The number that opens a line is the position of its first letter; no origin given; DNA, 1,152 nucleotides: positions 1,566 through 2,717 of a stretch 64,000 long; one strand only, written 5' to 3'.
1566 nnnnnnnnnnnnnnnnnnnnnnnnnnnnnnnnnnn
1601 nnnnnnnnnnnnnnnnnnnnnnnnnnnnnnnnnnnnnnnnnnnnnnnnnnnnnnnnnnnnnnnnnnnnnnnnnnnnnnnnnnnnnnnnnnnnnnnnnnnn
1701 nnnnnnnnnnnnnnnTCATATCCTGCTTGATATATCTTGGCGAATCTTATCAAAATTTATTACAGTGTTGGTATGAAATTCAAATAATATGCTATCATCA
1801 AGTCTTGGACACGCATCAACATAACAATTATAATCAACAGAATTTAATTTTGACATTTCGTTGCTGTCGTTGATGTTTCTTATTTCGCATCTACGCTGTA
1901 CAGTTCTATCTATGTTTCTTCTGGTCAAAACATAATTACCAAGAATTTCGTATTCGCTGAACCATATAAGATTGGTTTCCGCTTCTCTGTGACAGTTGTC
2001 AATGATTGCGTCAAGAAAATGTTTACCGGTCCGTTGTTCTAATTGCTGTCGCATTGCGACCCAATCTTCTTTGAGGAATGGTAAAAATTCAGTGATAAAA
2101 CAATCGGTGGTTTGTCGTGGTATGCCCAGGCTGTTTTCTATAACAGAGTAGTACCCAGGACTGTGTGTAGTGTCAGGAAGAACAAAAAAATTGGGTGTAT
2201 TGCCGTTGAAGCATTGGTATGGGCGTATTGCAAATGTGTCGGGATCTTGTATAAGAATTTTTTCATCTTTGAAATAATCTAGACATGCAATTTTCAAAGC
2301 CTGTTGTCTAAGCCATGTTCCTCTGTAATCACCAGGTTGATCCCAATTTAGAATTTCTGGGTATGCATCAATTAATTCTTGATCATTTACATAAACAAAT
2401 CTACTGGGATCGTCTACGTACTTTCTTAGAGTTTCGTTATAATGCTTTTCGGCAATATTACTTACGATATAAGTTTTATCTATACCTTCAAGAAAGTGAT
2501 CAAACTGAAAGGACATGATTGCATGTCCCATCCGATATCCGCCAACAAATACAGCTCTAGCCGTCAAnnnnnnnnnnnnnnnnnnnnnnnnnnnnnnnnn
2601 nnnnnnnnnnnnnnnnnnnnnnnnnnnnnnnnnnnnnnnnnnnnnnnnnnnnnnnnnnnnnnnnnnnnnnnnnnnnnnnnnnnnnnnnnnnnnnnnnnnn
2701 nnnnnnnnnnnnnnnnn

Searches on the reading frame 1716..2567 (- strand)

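Call 45: search_protein_families(library=pfam, proteins=[window:1716-2567:-], max_evalue=0.001)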
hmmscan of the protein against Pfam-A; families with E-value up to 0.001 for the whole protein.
window:1716-2567:- (283 aa): 1 family
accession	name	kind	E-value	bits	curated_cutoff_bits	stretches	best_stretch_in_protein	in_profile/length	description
PF20102.4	DUF6492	-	2.4e-06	27.3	22.9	1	22-222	31-221/291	Family of unknown function (DUF6492)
